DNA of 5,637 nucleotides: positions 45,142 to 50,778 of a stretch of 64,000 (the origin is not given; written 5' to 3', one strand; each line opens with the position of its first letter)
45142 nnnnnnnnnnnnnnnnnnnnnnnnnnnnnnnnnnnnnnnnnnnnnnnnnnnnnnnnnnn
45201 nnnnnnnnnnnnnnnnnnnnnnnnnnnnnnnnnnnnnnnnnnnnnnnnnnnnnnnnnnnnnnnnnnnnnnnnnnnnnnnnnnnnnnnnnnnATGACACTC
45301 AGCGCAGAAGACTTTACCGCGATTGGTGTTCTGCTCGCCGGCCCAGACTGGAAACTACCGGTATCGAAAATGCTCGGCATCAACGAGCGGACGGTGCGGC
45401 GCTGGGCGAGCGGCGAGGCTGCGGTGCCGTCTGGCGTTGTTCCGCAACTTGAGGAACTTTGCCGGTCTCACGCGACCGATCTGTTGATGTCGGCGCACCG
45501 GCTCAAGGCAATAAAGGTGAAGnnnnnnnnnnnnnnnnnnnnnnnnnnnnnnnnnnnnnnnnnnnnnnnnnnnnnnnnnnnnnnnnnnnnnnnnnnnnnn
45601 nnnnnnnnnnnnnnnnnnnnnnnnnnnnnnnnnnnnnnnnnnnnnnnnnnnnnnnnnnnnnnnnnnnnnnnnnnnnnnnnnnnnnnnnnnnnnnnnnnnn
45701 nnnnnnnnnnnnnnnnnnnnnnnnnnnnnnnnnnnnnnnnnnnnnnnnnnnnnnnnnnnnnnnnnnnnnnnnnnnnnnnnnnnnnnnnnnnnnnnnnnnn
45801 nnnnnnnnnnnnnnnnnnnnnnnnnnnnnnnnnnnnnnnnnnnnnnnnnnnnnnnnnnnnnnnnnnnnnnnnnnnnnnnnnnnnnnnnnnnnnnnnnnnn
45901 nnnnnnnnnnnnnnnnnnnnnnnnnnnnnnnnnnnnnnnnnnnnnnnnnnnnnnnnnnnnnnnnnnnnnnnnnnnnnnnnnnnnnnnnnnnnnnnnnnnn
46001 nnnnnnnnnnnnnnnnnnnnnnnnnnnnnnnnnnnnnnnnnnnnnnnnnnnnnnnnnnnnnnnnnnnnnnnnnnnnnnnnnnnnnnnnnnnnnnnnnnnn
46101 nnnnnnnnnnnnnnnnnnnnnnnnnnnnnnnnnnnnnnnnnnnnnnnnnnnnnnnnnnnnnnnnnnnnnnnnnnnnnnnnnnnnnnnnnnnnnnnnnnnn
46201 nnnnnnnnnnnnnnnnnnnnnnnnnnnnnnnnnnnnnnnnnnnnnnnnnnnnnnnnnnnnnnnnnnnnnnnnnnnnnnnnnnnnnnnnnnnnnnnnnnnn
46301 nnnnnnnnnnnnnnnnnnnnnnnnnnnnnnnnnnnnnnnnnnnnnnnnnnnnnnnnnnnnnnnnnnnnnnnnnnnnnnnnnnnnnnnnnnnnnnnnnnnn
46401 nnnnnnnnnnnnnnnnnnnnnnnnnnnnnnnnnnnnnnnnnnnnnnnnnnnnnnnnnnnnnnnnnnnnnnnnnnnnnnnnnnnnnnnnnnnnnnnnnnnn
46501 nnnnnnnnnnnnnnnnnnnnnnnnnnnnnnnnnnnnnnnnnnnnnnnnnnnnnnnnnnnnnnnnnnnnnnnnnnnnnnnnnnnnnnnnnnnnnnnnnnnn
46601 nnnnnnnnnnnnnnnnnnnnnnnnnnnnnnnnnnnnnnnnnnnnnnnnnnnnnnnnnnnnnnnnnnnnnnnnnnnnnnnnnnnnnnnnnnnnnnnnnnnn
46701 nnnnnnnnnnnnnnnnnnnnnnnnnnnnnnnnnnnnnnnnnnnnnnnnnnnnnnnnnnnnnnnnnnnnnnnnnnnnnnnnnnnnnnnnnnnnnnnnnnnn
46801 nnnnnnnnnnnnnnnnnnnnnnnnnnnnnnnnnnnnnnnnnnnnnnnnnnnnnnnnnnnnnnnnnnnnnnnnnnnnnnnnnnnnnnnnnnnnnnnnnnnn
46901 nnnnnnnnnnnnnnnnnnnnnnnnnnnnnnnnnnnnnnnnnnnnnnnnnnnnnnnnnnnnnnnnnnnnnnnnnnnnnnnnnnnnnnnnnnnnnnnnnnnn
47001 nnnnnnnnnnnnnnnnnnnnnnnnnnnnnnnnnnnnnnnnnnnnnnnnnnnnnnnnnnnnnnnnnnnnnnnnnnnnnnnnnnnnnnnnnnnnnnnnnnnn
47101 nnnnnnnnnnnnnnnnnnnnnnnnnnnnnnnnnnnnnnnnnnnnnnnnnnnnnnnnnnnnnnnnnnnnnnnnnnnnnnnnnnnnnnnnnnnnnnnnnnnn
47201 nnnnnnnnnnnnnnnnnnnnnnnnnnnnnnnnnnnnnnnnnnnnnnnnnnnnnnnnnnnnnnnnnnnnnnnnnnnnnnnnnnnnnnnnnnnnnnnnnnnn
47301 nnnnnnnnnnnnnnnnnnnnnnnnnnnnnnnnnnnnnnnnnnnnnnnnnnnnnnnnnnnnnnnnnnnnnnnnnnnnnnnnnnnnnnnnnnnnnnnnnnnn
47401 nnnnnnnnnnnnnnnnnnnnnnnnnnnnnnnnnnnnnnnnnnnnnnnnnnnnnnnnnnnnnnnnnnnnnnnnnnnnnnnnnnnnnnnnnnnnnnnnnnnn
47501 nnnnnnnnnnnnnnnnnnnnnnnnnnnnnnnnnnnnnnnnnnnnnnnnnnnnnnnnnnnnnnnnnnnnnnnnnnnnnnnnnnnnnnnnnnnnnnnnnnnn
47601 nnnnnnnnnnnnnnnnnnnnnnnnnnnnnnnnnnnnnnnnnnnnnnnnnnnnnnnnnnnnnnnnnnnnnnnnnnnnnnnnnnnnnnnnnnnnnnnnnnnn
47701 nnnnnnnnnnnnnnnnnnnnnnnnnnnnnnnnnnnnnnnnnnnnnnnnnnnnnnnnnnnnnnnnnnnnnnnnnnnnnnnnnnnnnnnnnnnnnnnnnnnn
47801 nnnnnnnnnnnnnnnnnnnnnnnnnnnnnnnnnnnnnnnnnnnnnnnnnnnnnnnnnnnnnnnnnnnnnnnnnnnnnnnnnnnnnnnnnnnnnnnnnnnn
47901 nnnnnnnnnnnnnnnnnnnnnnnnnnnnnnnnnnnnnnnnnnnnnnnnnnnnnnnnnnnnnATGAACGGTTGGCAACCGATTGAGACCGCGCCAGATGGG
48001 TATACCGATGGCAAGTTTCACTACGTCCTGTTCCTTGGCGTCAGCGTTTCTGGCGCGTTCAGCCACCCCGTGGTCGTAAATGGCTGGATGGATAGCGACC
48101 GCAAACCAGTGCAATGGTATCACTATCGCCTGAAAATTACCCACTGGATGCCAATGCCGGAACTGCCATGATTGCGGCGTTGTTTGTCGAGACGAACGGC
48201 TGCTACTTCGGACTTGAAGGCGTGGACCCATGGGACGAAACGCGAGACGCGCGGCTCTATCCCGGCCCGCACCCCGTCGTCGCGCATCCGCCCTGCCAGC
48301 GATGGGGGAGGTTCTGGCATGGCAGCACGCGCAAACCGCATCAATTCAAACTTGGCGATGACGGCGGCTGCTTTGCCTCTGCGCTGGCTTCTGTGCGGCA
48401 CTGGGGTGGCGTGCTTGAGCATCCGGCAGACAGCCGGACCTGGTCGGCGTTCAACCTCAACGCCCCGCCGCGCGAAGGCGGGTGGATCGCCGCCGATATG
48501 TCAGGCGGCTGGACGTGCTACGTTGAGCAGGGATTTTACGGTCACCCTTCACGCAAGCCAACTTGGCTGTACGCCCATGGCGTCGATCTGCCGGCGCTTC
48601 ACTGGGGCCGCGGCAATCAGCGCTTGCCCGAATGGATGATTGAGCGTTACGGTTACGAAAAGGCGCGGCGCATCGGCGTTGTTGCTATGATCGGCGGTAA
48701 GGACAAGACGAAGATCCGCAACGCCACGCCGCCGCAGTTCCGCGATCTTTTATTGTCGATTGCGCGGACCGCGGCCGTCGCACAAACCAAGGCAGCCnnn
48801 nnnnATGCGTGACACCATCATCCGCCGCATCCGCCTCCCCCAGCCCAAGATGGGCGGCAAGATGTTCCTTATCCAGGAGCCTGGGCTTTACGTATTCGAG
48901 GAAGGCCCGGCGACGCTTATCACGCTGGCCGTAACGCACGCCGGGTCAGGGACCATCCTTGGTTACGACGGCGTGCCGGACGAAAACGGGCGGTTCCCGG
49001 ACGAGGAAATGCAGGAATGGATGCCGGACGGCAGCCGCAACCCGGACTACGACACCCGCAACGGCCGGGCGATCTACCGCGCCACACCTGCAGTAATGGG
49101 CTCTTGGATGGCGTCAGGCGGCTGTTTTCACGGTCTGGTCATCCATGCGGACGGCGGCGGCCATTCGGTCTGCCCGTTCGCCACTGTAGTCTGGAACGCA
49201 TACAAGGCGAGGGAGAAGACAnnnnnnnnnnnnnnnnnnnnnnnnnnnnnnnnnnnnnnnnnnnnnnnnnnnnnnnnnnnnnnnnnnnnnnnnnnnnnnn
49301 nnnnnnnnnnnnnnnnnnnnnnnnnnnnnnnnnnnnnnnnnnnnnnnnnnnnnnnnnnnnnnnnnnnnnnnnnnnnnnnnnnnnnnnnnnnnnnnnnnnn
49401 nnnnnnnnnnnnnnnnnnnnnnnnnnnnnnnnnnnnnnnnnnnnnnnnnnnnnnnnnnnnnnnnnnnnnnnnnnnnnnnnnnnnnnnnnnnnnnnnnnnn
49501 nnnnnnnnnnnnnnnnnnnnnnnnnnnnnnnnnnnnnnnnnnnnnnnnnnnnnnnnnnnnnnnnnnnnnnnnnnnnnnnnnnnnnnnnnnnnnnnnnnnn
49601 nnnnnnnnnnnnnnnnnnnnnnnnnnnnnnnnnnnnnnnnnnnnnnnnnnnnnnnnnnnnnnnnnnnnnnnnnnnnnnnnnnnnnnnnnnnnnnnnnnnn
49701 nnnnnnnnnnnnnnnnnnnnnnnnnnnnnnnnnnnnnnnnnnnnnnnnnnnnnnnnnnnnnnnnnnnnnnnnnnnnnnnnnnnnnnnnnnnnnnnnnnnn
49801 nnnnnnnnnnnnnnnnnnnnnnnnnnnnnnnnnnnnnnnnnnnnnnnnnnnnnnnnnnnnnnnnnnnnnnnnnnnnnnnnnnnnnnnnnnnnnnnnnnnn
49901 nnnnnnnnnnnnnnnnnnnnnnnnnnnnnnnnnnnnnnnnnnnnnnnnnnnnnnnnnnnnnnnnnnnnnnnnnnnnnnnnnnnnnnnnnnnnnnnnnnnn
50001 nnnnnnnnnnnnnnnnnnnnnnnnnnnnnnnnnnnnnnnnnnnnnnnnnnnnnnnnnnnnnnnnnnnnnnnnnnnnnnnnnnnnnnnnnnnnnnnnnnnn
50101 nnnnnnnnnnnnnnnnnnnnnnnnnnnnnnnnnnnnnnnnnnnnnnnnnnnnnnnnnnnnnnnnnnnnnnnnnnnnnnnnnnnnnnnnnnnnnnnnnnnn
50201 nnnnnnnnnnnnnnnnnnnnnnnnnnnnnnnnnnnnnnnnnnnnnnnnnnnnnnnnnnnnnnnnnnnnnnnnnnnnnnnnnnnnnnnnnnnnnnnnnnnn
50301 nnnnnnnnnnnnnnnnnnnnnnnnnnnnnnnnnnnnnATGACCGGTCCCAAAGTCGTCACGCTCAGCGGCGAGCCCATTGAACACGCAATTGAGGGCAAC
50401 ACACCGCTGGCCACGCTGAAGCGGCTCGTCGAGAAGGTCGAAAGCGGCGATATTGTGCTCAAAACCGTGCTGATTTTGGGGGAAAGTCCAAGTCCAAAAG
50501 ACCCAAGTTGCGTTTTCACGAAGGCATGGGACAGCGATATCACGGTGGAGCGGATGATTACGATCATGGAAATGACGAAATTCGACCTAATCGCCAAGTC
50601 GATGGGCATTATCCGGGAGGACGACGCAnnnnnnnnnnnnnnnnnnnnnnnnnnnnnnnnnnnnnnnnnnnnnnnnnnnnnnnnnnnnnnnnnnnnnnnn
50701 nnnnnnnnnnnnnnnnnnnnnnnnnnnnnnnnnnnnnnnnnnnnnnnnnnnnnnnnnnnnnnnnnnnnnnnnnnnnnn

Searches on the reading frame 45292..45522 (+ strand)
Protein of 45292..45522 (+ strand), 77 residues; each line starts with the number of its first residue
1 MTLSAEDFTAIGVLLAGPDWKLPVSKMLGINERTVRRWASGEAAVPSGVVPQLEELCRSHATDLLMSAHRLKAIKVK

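Call 93: search_protein_families(library=phrogs, proteins=[window:45292-45522:+], max_evalue=0.01)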
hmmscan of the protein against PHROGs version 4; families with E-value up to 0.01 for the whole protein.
window:45292-45522:+ (77 aa): 3 families
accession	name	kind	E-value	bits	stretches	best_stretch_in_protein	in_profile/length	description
phrog_12690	-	unknown function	3e-08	34.7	1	4-68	103-167/174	-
phrog_3626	-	unknown function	2.1e-06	28.9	1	3-71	10-78/82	-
phrog_955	-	DNA, RNA and nucleotide metabolism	0.002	18.9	1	26-62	45-81/142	HTH DNA binding protein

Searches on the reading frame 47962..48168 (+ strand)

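Call 93: search_protein_families(library=phrogs, proteins=[window:47962-48168:+], max_evalue=0.01)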
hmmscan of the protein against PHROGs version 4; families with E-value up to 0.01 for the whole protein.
window:47962-48168:+ (69 aa): 1 family
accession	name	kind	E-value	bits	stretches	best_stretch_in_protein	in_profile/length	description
phrog_924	-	unknown function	0.00028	21.6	1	24-69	109-150/267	-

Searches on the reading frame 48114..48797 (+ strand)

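Call 13: search_protein_families(library=phrogs, proteins=[window:48114-48797:+], max_evalue=0.001)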
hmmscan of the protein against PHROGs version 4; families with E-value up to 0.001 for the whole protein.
window:48114-48797:+ (228 aa): 1 family
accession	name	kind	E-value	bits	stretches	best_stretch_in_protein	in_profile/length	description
phrog_12600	-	unknown function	2.5e-66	224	1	18-226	2-200/203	-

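Call 62: search_protein_families(library=pfam, proteins=[window:48168-48797:+], max_evalue=0.1)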
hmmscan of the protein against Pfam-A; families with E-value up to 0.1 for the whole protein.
window:48168-48797:+ (210 aa): 0 families

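Call 91: search_protein_families(library=ncbifam, proteins=[window:48168-48797:+], max_evalue=0.01)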
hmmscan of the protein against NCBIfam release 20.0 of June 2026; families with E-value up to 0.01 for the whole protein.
window:48168-48797:+ (210 aa): 0 families

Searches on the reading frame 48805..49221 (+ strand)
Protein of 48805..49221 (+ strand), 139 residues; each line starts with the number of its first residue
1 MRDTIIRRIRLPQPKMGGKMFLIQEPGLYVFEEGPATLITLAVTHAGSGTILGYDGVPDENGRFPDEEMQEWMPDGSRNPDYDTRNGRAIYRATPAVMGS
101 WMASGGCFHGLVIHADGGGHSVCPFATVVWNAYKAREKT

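Call 62: search_protein_families(library=pfam, proteins=[window:48805-49221:+], max_evalue=0.1)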
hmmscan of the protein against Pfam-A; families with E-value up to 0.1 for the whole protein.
window:48805-49221:+ (139 aa): 0 families

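Call 70: search_solved_structures(query=A6, max_evalue=10)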
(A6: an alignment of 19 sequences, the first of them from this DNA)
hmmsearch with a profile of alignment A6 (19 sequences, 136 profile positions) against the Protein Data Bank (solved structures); distinct sequences matched with E-value up to 10: 7.
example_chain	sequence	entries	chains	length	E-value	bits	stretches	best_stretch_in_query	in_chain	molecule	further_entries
5jqh_D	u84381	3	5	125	0.94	12.3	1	17-112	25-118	Nanobody60, Nb60 | Nanobody60 | Beta2 adrenogic receptor inactive-state stabling nanobody Nb60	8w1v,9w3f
5emw_A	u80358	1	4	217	1.1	12.1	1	31-100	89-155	Transcriptional enhancer factor TEF-5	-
7zjq_A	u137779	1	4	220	1.1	12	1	31-100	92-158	Transcriptional enhancer factor TEF-5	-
7cnl_A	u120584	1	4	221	1.2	12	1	31-100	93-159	Transcriptional enhancer factor TEF-5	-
8zbg_A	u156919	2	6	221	1.2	12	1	31-100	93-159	Transcriptional enhancer factor TEF-5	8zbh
8a0u_A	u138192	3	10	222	1.2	12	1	31-100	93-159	Transcriptional enhancer factor TEF-5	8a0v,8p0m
9ixs_A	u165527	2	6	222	1.2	12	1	31-100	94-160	Transcriptional enhancer factor TEF-5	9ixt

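Call 91: search_protein_families(library=ncbifam, proteins=[window:48805-49221:+], max_evalue=0.01)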
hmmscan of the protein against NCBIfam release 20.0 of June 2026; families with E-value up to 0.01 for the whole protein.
window:48805-49221:+ (139 aa): 0 families

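Call 93: search_protein_families(library=phrogs, proteins=[window:48805-49221:+], max_evalue=0.01)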
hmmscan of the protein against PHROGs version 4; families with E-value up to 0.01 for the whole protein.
window:48805-49221:+ (139 aa): 0 families
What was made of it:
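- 48805..49224 (+): X : 139-aa paralog of X'. It follows the portal gene directly in most relatives. In this window it is separated from X' by an inserted block (DHH phosphoesterase and four small ORFs). No Pfam or PHROG hit (calls 62, 93).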

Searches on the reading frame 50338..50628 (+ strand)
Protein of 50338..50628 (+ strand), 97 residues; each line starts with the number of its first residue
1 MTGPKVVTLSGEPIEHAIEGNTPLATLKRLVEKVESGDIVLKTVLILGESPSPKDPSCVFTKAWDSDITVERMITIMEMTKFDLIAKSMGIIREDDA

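Call 62: search_protein_families(library=pfam, proteins=[window:50338-50628:+], max_evalue=0.1)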
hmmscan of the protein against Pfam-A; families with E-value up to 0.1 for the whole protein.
window:50338-50628:+ (97 aa): 0 families

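Call 93: search_protein_families(library=phrogs, proteins=[window:50338-50628:+], max_evalue=0.01)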
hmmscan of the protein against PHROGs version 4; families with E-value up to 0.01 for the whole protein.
window:50338-50628:+ (97 aa): 1 family
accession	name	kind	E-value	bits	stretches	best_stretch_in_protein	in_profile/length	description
phrog_32645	-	unknown function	9.7e-05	23.4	1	21-86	15-76/80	-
